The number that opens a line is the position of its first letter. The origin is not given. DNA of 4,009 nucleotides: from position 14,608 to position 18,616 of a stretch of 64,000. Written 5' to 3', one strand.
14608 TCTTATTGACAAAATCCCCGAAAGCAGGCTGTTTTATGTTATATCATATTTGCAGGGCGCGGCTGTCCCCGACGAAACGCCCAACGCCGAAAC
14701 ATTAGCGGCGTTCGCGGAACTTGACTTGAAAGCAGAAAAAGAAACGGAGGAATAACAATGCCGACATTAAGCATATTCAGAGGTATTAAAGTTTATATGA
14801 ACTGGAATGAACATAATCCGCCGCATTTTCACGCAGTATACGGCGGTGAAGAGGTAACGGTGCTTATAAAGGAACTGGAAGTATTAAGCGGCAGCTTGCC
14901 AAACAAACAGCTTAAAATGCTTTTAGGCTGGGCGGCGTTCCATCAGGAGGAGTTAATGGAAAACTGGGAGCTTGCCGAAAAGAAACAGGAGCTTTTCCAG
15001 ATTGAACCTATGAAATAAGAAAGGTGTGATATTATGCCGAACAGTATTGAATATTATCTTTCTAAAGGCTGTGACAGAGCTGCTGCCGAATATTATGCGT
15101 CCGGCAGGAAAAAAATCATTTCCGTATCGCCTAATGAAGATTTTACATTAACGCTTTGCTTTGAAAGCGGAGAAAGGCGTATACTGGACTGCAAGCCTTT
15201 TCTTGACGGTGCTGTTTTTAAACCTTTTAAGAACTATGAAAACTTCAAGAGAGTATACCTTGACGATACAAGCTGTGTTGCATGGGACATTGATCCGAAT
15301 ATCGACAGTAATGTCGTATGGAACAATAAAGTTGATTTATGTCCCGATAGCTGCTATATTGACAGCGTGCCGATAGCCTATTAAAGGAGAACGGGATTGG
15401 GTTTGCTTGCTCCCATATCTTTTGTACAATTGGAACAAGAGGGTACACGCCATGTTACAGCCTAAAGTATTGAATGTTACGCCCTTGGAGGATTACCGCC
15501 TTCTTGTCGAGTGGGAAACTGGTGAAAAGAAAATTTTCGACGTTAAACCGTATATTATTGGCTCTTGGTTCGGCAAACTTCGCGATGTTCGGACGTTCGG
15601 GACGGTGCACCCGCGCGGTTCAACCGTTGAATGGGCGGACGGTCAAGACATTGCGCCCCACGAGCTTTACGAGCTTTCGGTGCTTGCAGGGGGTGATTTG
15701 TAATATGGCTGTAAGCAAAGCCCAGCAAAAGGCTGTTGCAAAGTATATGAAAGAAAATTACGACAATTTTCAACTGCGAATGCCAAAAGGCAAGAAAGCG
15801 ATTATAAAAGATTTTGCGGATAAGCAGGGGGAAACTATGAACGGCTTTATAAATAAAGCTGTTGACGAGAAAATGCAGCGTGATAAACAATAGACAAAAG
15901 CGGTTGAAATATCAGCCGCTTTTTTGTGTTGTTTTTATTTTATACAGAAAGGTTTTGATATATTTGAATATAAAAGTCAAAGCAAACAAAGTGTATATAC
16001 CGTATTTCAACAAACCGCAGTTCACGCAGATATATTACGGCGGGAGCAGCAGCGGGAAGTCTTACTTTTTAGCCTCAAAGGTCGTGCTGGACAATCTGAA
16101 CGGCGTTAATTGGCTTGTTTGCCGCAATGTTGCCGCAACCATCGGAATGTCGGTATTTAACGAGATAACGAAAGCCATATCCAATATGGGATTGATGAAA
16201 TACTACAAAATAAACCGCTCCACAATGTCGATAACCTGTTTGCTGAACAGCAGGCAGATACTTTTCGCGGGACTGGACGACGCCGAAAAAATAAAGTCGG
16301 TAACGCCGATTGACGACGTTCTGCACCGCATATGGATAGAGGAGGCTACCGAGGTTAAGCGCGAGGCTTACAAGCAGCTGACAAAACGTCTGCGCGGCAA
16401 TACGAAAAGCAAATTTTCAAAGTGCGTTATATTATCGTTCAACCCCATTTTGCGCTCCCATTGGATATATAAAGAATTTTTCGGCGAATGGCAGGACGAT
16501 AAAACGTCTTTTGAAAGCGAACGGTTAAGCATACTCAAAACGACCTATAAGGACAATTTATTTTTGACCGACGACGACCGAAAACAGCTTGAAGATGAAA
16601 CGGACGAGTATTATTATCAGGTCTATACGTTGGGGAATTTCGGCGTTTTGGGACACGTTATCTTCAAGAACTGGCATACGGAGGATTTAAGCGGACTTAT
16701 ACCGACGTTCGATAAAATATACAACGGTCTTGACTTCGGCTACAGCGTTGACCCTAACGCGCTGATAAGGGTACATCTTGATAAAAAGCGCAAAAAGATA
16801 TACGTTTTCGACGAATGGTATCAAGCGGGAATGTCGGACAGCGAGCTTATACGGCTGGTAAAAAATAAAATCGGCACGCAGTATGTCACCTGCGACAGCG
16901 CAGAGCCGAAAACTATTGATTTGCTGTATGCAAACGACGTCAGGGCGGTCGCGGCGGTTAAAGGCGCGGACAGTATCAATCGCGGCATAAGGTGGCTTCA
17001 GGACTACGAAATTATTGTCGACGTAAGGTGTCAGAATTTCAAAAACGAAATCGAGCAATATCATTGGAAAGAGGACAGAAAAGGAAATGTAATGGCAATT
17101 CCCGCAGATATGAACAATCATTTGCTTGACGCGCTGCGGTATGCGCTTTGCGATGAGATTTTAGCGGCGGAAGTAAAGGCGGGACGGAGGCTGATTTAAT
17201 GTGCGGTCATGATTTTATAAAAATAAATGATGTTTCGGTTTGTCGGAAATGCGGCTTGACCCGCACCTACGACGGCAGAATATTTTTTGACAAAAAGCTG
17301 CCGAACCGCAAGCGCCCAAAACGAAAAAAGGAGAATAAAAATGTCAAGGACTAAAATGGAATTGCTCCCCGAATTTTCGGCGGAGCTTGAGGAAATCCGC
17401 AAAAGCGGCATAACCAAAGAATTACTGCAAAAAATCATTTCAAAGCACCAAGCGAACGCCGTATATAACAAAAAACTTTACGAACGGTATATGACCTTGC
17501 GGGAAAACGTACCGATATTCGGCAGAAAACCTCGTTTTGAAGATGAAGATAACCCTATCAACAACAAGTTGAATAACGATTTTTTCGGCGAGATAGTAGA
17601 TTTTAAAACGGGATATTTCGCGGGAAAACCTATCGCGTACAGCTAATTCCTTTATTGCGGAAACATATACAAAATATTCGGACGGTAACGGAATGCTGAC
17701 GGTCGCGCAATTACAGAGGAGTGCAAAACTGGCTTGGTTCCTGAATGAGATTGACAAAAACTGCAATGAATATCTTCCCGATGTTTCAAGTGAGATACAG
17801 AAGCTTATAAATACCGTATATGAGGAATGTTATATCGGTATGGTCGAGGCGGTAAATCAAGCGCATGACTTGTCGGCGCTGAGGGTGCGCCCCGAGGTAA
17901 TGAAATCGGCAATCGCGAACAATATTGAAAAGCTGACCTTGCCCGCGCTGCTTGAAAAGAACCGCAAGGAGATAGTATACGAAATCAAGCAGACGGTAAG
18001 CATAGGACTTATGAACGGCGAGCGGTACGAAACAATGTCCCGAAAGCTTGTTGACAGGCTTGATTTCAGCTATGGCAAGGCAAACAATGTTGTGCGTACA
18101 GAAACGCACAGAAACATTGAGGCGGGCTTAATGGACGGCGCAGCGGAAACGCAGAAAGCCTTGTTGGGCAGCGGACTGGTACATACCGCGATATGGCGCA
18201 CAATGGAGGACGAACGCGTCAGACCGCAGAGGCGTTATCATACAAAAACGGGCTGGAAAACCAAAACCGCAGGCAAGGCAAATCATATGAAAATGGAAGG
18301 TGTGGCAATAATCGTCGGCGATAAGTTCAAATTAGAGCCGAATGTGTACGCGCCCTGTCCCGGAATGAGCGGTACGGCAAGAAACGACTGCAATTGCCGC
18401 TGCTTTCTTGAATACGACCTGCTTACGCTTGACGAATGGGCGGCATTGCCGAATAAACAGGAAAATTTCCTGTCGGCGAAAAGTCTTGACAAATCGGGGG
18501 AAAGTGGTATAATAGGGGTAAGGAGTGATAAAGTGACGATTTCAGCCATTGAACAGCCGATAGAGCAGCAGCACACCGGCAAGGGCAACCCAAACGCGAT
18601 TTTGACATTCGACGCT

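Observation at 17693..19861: MuF (SPP1 gp7-like) protein with a C-terminal JAMM-motif domain followed by two small orphan ORFs: candidate phage-borne polymorphic toxin/immunity cassette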

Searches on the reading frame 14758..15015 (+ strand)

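Call 75: search_protein_families(library=phrogs, proteins=[window:14758-15015:+], max_evalue=0.001)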
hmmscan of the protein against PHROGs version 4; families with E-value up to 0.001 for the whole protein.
window:14758-15015:+ (86 aa): 1 family
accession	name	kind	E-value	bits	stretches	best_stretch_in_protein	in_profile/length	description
phrog_14333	-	unknown function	5.9e-27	95.1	1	1-85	1-85/86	-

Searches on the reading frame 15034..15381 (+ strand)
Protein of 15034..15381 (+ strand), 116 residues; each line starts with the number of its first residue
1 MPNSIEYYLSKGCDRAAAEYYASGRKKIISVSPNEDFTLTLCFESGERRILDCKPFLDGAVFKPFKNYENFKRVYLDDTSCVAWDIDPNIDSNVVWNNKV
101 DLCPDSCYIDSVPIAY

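Call 75: search_protein_families(library=phrogs, proteins=[window:15034-15381:+], max_evalue=0.001)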
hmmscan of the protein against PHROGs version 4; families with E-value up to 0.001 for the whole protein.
window:15034-15381:+ (116 aa): 2 families
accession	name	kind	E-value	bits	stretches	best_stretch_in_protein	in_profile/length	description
phrog_29047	-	unknown function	9.1e-09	36.4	1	29-100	10-80/159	-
phrog_37898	-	unknown function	2.6e-07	32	1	26-91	17-80/100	-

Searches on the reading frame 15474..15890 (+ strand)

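Call 71: search_protein_families(library=pfam, proteins=[window:15474-15890:+], max_evalue=0.001)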
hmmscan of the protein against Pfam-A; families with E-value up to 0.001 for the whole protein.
window:15474-15890:+ (139 aa): 0 families

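Call 75: search_protein_families(library=phrogs, proteins=[window:15474-15890:+], max_evalue=0.001)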
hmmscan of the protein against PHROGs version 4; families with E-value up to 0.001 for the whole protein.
window:15474-15890:+ (139 aa): 6 families
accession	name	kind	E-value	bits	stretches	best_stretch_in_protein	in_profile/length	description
phrog_13890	-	unknown function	2.6e-17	63.6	1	81-137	2-58/73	-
phrog_582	-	transcription regulation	4.4e-07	31.2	1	79-138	40-99/105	Arc-like repressor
phrog_3178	-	transcription regulation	0.00011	23.5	1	89-135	2-48/125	Arc-like DNA binding domain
phrog_795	-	other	0.00011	23.4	1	84-137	5-58/116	partition protein ATPase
phrog_1287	-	unknown function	0.00014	23.3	1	93-135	6-48/115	-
phrog_228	-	transcription regulation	0.00031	21.6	1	90-138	4-52/251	Arc-like repressor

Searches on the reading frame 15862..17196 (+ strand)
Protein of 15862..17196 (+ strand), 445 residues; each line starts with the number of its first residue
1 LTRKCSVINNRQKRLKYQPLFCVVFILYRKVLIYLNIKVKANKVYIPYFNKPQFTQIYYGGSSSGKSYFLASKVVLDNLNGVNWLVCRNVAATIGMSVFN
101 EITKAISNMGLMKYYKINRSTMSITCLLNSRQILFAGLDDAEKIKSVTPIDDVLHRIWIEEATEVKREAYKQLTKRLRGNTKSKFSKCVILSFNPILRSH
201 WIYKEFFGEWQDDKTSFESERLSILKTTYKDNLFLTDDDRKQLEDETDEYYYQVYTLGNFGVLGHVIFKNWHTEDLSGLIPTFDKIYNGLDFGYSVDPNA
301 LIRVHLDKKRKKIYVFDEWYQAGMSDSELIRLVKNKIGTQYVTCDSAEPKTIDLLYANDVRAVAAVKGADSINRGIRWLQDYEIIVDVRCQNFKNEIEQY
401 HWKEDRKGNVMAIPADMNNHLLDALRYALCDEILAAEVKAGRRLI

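Call 3: search_protein_families(library=pfam, proteins=[window:15862-17196:+], max_evalue=1)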
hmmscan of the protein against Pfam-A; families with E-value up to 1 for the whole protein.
window:15862-17196:+ (445 aa): 6 families
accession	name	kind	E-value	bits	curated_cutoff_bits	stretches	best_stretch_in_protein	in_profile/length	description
PF04466.19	Terminase_3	-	3.5e-49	167.5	23.2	1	53-258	2-200/201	Phage terminase large subunit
PF17288.8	Terminase_3C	-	2e-21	77.4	26.7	1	291-429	1-153/155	Terminase RNAseH like domain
PF03237.21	Terminase_6N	-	1.6e-09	38.1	22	1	57-269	1-209/215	Terminase large subunit, T4likevirus-type, N-terminal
PF17289.8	Terminase_6C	-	0.00035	21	22.6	1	289-431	2-154/155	Terminase RNaseH-like domain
PF22741.1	PTP-NADK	-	0.022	14.6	27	1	361-414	26-83/163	DSP-PTPase phosphatase fused to NAD+ Kinase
PF07861.16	WND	-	0.46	10.3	27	1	108-171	116-179/239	WisP family N-Terminal Region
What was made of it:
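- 15862..17199 (+): Terminase large subunit gene (context; left part of the prophage remnant). Pfam Terminase_3 E 3.5e-49 and Terminase_3C E 2e-21 (call 3).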

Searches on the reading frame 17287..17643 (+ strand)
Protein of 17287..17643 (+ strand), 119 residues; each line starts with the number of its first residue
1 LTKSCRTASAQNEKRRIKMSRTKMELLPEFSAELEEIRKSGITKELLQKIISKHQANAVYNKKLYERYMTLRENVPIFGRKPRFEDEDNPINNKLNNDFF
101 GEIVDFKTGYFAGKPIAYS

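Call 3: search_protein_families(library=pfam, proteins=[window:17287-17643:+], max_evalue=1)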
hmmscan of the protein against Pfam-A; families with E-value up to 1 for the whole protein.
window:17287-17643:+ (119 aa): 1 family
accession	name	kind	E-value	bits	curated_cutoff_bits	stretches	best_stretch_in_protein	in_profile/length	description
PF05133.19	SPP1_portal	-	1.1e-06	28.4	25.5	1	48-119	2-67/416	Phage portal protein, SPP1 Gp6-like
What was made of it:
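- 17342..17646 (+): Portal gene fragment: only the first ~101 codons remain. Pfam SPP1_portal matches profile positions 2-67 of 416 (call 3).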

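Call 4: search_protein_families(library=phrogs, proteins=[window:17287-17643:+], max_evalue=0.1)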
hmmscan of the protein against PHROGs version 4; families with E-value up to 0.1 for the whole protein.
window:17287-17643:+ (119 aa): 5 families
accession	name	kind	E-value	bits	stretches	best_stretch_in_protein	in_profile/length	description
phrog_64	-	head and packaging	1.6e-15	57.6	1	13-119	46-148/547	portal protein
phrog_8065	-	unknown function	4.2e-06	27.9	1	44-118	42-113/165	-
phrog_38065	-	head and packaging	0.0006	21.2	1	38-118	20-94/106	portal protein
phrog_18532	-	unknown function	0.07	12.9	1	2-69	314-378/441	-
phrog_10776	-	unknown function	0.093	12.1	0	10-67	231-288/674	-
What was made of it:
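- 17342..17646 (+): PHROG 64 portal E 1.6e-15 (call 4).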

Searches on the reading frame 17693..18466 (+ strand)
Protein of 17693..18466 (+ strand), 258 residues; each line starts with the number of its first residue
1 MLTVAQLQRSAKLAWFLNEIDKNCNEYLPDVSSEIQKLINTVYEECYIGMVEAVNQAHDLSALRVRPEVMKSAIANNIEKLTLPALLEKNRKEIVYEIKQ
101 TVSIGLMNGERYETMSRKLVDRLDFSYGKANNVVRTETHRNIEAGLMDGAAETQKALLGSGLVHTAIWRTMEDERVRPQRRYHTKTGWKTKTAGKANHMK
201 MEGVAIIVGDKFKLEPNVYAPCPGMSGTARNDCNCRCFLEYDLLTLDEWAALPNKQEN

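Call 65: find_homologous_proteins(query=window:17693-18466:+, max_evalue=0.00001)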
Query window:17693-18466:+ (258 aa): 225 proteins with E <= 0.00001 among 555 candidates; the best 120 are listed.
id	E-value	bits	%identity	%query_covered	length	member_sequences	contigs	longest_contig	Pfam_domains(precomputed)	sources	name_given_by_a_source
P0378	5.0e-170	581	100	100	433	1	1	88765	PF04233.20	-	-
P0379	9.2e-154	528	88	100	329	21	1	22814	PF04233.20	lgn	-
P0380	2.6e-153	526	89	100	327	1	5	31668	PF04233.20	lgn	-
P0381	9.1e-150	515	88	100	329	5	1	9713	PF04233.20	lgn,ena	-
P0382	1.2e-148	511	87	100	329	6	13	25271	PF04233.20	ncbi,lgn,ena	-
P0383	1.1e-128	446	76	100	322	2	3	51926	PF04233.20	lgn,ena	-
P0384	9.1e-119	413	71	100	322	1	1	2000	PF04233.20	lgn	-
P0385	8.5e-115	400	68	100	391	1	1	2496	PF04233.20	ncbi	-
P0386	2.0e-114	399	70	97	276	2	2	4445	PF04233.20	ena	-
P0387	1.7e-111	389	66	98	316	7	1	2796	PF04233.20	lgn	-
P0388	4.5e-100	352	63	98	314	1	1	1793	PF04233.20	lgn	-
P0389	5.8e-100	352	62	97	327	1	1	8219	PF04233.20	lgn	-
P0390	6.1e-98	345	63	98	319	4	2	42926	PF04233.20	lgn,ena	-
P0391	3.4e-97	343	63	98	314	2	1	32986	PF04233.20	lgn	-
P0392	6.3e-97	342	60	100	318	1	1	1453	PF04233.20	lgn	-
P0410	1.8e-89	317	57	99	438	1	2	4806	PF18199.7,PF04233.20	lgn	-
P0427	2.4e-89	317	57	99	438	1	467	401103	PF04233.20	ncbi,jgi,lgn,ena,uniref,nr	ncbi:phage minor head protein [Porcipelethomonas sp.]|uniref:phage minor head protein n=1 Tax=Porcip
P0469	1.9e-86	307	56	98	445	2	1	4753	PF04233.20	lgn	-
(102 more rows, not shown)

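Call 68: search_protein_families(library=pfam, proteins=[P0427, P0469, P0385, P0410], max_evalue=1)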
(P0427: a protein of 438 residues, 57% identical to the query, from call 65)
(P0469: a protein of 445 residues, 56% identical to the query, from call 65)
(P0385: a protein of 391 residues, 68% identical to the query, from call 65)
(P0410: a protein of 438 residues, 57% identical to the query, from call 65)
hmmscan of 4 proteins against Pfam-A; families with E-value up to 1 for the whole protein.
P0427 (438 aa): 5 families
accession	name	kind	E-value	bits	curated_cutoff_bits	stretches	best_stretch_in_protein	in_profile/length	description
PF04233.19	Phage_Mu_F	-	1.3e-12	48.9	29.6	2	160-244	2-82/112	Phage Mu protein F like protein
PF18199.6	Dynein_C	-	0.0002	21.2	25.7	1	13-138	9-151/309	Dynein heavy chain C-terminal domain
PF16899.10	Cyclin_C_2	-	0.16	12.8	27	1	12-83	10-79/99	Cyclin C-terminal domain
PF23659.1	UFL1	-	0.16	12.8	27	1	4-113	4-117/120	E3 UFM1-protein ligase 1-like domain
PF19154.5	DUF5836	-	0.3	11.6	25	0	23-33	4-14/38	Family of unknown function (DUF5836)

P0469 (445 aa): 6 families
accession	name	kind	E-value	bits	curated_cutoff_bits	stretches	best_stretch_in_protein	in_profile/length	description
PF04233.19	Phage_Mu_F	-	4.4e-13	50.4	29.6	2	160-244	2-82/112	Phage Mu protein F like protein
PF18199.6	Dynein_C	-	0.0054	16.5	25.7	1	6-138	6-151/309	Dynein heavy chain C-terminal domain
PF14527.11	LAGLIDADG_WhiA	-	0.052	14.1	23.2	0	32-92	32-90/93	WhiA LAGLIDADG-like domain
PF24573.1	HEAT_DAAF5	-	0.099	12.7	31.9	1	24-97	16-87/194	Dynein axonemal assembly factor 5, HEAT-repeat domain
PF25642.1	DUF7944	-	0.13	13.3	27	1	39-87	27-74/82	Domain of unknown function (DUF7944)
PF24809.1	DUF7708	-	0.14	12.5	25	1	5-88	53-139/146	Domain of unknown function (DUF7708)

P0385 (391 aa): 4 families
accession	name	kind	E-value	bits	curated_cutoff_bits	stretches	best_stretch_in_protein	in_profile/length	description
PF04233.19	Phage_Mu_F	-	3.7e-09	37.7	29.6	1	154-296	2-111/112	Phage Mu protein F like protein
PF20716.2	ATPTG10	-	0.11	13.5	25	1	60-117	24-80/99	ATPTG10-like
PF18665.6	TetR_C_37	-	0.15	13.1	27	0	8-68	18-77/117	Tetracyclin repressor-like, C-terminal domain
PF19985.4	DUF6421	-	0.2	10.7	25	1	43-127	299-383/437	Family of unknown function (DUF6421)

P0410 (438 aa): 3 families
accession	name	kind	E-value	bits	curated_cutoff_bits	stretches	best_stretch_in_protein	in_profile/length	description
PF04233.19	Phage_Mu_F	-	1.1e-12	49.1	29.6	1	160-302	2-110/112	Phage Mu protein F like protein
PF18199.6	Dynein_C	-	1.7e-05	24.7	25.7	1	6-138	6-151/309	Dynein heavy chain C-terminal domain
PF25642.1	DUF7944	-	0.22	12.6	27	1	39-83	27-70/82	Domain of unknown function (DUF7944)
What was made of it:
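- Tried and rejected: No family (call 68).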

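Call 87: find_encoding_contigs(protein=P0427, flank=6000, max_places=2)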
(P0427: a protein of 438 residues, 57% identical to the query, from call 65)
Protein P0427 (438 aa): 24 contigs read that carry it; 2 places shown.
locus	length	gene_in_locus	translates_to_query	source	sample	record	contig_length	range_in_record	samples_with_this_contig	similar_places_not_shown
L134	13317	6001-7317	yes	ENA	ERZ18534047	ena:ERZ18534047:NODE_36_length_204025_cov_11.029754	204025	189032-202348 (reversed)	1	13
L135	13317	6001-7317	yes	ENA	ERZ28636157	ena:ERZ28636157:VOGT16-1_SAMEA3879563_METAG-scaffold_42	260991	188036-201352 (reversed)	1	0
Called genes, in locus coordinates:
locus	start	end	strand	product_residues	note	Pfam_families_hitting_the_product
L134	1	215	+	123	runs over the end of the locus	-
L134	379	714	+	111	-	PF03819:MazG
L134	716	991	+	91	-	-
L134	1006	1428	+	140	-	-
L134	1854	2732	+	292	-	PF13676:TIR_2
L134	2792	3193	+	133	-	PF03592:Terminase_2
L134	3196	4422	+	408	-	PF03237:Terminase_6N, PF04466:Terminase_3, PF17288:Terminase_3C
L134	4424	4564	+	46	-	-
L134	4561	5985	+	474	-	PF05133:SPP1_portal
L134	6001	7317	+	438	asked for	PF04233:Phage_Mu_F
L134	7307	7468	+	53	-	-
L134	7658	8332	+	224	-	PF14265:DUF4355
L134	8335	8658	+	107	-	-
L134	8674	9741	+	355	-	PF03864:Phage_cap_E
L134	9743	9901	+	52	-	-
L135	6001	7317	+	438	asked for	PF04233:Phage_Mu_F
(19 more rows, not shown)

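Call 97: find_encoding_contigs(protein=P0380, flank=10000, max_places=2)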
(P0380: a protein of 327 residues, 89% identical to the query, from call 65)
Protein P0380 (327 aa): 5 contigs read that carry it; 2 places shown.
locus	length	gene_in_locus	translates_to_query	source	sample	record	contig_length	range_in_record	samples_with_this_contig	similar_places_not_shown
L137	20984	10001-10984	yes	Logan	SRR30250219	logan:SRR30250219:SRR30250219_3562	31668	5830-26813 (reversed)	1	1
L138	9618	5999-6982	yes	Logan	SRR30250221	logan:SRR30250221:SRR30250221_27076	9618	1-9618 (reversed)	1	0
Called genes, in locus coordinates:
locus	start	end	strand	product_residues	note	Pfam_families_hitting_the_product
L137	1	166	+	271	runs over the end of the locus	PF07505:DUF5131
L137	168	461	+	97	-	-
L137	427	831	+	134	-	PF01844:HNH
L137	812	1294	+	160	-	-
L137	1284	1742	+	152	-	PF00436:SSB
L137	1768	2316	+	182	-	-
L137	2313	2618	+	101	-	PF01844:HNH (weak)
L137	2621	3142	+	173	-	-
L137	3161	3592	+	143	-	-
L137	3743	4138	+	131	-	-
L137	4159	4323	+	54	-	-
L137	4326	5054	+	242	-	PF01507:PAPS_reduct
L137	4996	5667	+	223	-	-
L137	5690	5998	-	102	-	-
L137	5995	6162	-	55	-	-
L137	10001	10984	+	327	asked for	PF04233:Phage_Mu_F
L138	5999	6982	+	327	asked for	PF04233:Phage_Mu_F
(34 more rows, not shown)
